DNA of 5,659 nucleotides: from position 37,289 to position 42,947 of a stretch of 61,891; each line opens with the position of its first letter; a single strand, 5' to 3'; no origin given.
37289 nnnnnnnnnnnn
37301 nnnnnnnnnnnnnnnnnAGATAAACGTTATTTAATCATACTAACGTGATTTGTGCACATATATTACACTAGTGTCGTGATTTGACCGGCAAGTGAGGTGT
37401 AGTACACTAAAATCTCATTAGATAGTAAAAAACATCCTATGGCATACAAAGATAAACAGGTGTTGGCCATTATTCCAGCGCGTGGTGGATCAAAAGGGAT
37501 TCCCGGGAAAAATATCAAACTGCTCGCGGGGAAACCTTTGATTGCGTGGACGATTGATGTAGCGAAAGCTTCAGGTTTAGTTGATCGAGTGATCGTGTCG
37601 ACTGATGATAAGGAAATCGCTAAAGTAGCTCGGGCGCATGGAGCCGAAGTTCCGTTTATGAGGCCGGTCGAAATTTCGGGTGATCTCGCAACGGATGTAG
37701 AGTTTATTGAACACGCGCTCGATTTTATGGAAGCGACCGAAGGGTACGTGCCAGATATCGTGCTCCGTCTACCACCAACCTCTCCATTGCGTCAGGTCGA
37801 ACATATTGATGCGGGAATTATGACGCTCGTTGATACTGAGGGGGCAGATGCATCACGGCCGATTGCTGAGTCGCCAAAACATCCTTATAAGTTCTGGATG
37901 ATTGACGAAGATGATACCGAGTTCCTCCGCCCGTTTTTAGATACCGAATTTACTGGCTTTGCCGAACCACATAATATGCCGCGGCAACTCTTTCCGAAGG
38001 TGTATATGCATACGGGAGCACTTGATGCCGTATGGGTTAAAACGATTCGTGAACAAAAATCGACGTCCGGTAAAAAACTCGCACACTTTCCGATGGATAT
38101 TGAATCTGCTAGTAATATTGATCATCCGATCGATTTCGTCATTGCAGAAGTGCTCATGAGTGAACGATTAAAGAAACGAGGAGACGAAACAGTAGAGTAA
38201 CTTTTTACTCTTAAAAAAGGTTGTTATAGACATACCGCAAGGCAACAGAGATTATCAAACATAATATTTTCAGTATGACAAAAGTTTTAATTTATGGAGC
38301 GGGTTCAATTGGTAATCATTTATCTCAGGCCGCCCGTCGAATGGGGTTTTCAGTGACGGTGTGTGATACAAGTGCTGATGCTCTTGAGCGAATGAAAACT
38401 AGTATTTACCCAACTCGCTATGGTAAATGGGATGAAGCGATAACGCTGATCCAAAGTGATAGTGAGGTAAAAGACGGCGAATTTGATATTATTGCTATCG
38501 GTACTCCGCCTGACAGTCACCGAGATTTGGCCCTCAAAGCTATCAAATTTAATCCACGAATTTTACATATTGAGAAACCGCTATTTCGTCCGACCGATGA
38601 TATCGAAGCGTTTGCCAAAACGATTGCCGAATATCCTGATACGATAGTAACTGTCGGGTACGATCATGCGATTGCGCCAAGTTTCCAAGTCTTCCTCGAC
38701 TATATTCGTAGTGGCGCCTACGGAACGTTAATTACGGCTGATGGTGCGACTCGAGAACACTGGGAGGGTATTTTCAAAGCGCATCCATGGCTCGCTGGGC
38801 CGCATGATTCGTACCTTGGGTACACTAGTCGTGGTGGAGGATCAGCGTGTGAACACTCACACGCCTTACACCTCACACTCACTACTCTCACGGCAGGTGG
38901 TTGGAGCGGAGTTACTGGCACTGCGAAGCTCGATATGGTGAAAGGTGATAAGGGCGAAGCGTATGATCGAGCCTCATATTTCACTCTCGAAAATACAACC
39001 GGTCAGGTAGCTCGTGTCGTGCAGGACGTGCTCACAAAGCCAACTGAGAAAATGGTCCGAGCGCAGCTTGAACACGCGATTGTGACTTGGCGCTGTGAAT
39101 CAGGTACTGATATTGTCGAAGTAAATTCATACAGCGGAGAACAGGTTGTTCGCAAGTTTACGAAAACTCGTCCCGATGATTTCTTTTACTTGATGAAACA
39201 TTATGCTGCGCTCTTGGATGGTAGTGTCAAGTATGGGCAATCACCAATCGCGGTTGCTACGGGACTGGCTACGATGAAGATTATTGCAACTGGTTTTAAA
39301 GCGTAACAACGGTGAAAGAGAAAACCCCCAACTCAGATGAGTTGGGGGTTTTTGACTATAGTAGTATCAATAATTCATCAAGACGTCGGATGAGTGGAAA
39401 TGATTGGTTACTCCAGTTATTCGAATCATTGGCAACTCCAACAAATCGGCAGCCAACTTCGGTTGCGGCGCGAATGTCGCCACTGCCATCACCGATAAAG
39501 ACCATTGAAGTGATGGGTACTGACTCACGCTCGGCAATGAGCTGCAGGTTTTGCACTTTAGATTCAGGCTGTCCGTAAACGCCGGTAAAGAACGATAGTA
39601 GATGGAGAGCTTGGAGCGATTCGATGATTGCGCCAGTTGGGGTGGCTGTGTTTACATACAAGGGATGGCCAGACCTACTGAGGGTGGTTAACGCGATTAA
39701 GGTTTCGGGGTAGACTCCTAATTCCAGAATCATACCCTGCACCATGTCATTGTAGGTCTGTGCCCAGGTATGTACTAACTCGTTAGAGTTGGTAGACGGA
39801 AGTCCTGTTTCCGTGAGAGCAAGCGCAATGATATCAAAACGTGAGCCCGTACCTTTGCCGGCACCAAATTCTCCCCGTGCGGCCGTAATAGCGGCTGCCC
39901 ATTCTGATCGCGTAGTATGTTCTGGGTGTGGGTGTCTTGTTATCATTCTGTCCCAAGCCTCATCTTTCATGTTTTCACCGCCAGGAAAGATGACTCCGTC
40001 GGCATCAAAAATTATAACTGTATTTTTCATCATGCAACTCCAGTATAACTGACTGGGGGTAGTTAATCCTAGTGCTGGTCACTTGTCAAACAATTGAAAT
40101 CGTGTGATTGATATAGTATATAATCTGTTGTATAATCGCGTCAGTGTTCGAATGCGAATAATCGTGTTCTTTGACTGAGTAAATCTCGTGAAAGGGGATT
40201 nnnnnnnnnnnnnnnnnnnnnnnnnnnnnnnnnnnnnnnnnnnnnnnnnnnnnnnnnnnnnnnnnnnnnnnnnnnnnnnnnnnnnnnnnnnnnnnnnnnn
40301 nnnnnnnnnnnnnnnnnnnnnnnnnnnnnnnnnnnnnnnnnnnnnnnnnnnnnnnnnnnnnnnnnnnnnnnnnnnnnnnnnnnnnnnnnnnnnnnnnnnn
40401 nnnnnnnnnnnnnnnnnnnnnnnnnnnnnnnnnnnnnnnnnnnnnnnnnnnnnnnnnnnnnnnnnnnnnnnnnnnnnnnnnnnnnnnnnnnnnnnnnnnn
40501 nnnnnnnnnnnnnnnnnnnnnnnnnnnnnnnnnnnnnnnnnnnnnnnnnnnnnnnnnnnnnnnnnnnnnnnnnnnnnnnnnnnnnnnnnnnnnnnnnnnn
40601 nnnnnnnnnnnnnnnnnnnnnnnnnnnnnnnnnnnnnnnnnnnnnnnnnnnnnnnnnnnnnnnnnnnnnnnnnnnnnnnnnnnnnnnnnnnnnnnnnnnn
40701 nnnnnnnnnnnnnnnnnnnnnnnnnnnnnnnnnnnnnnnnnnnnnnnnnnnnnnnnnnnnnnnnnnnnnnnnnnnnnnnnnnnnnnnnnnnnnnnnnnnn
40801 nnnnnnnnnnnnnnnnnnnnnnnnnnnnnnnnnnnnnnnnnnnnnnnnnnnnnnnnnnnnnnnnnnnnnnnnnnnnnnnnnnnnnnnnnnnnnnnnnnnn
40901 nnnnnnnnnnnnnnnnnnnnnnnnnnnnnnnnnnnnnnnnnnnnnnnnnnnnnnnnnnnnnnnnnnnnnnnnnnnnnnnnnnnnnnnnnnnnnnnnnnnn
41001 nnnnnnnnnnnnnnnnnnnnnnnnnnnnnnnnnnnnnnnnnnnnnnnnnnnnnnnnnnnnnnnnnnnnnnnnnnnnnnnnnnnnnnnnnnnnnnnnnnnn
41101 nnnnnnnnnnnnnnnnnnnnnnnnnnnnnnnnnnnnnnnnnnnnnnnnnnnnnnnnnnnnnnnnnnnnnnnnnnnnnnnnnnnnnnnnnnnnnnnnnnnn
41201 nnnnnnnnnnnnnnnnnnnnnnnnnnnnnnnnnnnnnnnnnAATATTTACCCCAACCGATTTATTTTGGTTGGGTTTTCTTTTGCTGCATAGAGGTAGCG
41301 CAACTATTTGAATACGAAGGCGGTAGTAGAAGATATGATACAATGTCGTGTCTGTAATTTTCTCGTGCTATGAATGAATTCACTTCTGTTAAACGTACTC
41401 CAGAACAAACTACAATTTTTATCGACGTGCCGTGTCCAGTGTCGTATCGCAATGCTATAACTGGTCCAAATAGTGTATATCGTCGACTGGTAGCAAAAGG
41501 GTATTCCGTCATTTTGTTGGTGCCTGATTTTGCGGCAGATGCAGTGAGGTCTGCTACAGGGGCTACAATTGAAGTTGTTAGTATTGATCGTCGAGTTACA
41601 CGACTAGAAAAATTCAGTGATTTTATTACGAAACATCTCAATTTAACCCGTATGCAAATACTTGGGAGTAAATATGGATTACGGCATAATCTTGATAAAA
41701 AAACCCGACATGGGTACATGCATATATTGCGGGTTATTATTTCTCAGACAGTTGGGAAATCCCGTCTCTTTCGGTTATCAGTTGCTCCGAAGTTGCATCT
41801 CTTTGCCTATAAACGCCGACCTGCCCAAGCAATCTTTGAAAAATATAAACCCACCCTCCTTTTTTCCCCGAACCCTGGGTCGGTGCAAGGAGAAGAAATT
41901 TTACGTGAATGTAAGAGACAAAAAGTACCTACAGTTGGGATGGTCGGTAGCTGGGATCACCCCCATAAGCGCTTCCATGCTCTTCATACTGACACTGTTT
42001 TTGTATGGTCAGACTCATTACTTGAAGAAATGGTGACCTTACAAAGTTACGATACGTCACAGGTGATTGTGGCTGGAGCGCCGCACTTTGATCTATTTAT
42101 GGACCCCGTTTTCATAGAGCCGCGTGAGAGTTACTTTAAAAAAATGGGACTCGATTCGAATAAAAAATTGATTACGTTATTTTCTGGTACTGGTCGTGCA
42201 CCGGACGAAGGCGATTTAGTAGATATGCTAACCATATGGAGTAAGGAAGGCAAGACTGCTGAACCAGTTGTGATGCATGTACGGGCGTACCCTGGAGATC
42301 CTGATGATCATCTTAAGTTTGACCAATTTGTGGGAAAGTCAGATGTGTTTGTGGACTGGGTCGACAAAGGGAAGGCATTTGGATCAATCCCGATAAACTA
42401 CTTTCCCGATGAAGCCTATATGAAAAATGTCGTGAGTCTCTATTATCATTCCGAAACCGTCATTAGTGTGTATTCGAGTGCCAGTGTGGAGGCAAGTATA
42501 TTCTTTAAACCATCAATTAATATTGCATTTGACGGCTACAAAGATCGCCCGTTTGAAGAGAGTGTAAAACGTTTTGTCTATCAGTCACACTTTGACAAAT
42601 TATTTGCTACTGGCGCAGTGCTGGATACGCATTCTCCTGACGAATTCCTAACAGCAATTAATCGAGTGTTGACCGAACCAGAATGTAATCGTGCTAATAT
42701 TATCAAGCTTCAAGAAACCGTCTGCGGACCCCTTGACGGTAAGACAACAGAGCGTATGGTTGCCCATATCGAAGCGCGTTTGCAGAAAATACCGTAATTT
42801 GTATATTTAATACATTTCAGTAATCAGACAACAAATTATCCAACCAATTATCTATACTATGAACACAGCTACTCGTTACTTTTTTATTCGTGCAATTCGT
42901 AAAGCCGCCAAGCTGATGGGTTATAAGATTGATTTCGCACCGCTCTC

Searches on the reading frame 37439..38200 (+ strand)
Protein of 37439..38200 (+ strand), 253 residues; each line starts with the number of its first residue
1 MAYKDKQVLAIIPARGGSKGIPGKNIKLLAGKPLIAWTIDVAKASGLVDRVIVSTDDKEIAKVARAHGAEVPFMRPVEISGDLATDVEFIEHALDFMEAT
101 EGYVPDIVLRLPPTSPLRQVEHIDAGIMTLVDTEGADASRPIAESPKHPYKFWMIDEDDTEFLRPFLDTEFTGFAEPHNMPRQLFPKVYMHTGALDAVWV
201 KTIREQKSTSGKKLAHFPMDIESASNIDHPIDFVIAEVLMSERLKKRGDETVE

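Call 12: search_protein_families(library=pfam, proteins=[window:37439-38200:+], max_evalue=0.001)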
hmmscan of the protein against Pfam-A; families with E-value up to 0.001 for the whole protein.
window:37439-38200:+ (253 aa): 2 families
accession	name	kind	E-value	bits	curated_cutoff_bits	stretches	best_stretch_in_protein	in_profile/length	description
PF02348.25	CTP_transf_3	-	8.9e-26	91.5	22.6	1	10-132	2-116/217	Cytidylyltransferase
PF01128.25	IspD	-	0.00072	19.8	27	1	8-65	1-61/221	2-C-methyl-D-erythritol 4-phosphate cytidylyltransferase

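Call 15: search_protein_families(library=ncbifam, proteins=[window:37439-38200:+], max_evalue=0.001)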
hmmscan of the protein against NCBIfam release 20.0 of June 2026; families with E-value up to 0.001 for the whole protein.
window:37439-38200:+ (253 aa): 6 families
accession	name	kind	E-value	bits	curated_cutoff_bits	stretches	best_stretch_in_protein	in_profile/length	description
TIGR03584.1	PseF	equivalog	7.2e-40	137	205.7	1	9-239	1-219/222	pseudaminic acid cytidylyltransferase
NF003952.0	PRK05450.1-5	subfamily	2.6e-14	53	193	1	7-76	2-71/250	3-deoxy-manno-octulosonate cytidylyltransferase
NF003950.0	PRK05450.1-3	subfamily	5.7e-14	52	234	1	7-144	2-131/248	3-deoxy-manno-octulosonate cytidylyltransferase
NF009905.0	PRK13368.1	subfamily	1.5e-12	47.4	255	1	7-71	2-66/243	3-deoxy-manno-octulosonate cytidylyltransferase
NF003948.0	PRK05450.1-1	equivalog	1.2e-10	41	281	1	5-81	3-78/248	3-deoxy-manno-octulosonate cytidylyltransferase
TIGR00466.1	kdsB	equivalog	3.4e-10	39.8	155.2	1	9-76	4-70/241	3-deoxy-manno-octulosonate cytidylyltransferase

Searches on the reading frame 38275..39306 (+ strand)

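Call 12: search_protein_families(library=pfam, proteins=[window:38275-39306:+], max_evalue=0.001)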
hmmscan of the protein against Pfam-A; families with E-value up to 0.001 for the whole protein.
window:38275-39306:+ (343 aa): 3 families
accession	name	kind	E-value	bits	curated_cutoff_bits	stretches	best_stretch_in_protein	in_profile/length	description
PF01408.29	GFO_IDH_MocA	-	1.6e-07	32.5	24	1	3-129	2-120/120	Oxidoreductase family, NAD-binding Rossmann fold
PF13478.12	XdhC_C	-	0.00015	22.8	29.7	1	4-41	1-40/125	XdhC Rossmann domain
PF01262.27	AlaDh_PNT_C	-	0.00052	19.9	23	1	2-42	29-69/214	Alanine dehydrogenase/PNT, C-terminal domain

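Call 15: search_protein_families(library=ncbifam, proteins=[window:38275-39306:+], max_evalue=0.001)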
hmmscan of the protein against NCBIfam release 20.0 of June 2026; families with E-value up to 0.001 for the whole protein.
window:38275-39306:+ (343 aa): 4 families
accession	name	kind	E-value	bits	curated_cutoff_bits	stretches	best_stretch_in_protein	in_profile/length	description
NF052479.1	LevoglcsnDh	equivalog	2.9e-07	29.5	650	1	64-163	68-165/386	levoglucosan dehydrogenase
TIGR04380.1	myo_inos_iolG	equivalog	4.1e-06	25.9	355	1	2-154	2-147/330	inositol 2-dehydrogenase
NF040723.1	UDP-GlcNAcDh_Arch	equivalog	4.2e-05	23.2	450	1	5-155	4-144/302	UDP-N-acetylglucosamine 3-dehydrogenase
TIGR03026.1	NDP-sugDHase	subfamily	0.00054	18.8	189.8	1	3-90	2-99/413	nucleotide sugar dehydrogenase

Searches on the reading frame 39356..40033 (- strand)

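Call 12: search_protein_families(library=pfam, proteins=[window:39356-40033:-], max_evalue=0.001)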
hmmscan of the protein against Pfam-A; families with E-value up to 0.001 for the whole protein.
window:39356-40033:- (225 aa): 4 families
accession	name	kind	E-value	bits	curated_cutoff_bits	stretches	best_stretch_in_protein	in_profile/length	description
PF00702.32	Hydrolase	-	3.2e-10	41.2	26.4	1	6-194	3-191/191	haloacid dehalogenase-like hydrolase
PF13419.12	HAD_2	-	4.8e-09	37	23.8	1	80-200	55-178/178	Haloacid dehalogenase-like hydrolase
PF13242.12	Hydrolase_like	-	0.0003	21.1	22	1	166-204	13-52/75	HAD-hyrolase-like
PF12710.13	HAD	-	0.00079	20.3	27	0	7-190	1-188/189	haloacid dehalogenase-like hydrolase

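Call 15: search_protein_families(library=ncbifam, proteins=[window:39356-40033:-], max_evalue=0.001)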
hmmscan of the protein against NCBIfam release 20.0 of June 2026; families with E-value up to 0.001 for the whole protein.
window:39356-40033:- (225 aa): 6 families
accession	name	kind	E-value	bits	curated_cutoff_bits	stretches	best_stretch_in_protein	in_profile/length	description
NF009695.0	PRK13222.1-2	equivalog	4.8e-10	39.3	225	1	70-201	58-194/226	phosphoglycolate phosphatase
TIGR01449.2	PGP_bact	equivalog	8.6e-10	38.5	180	1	76-202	58-186/213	phosphoglycolate phosphatase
NF009694.0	PRK13222.1-1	equivalog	5.8e-09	35.6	415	1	107-204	112-214/252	phosphoglycolate phosphatase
NF009697.0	PRK13222.1-4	equivalog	9.2e-07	28.4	327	1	107-202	95-195/232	phosphoglycolate phosphatase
TIGR01549.1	HAD-SF-IA-v1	subfamily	3.3e-05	24.4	23.3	0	120-194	74-149/149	HAD-IA family hydrolase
TIGR01662.1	HAD-SF-IIIA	subfamily_domain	0.00027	21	44.6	0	161-201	97-139/141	HAD-IIIA family hydrolase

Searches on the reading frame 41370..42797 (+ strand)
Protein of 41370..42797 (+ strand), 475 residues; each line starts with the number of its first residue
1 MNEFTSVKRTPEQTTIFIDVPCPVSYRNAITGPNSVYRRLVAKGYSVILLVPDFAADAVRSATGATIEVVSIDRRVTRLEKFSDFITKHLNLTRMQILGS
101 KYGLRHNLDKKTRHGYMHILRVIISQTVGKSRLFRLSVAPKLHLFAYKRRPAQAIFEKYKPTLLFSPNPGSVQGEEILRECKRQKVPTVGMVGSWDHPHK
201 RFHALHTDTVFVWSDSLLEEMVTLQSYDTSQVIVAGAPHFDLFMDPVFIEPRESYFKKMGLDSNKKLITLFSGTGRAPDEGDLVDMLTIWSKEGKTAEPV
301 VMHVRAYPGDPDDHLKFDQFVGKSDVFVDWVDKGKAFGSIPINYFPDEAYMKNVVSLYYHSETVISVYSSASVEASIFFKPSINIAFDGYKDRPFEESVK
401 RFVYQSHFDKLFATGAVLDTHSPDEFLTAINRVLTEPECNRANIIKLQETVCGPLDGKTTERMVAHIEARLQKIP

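Call 12: search_protein_families(library=pfam, proteins=[window:41370-42797:+], max_evalue=0.001)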
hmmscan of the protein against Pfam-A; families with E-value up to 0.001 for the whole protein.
window:41370-42797:+ (475 aa): 0 families

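Call 89: search_protein_families(library=pfam, proteins=[window:41370-42797:+], max_evalue=1)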
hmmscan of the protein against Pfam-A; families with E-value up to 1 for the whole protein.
window:41370-42797:+ (475 aa): 1 family
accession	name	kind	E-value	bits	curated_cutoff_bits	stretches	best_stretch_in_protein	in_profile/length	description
PF04464.20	Glyphos_transf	-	0.0042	16.5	22.1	1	349-468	256-366/367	CDP-Glycerol:Poly(glycerophosphate) glycerophosphotransferase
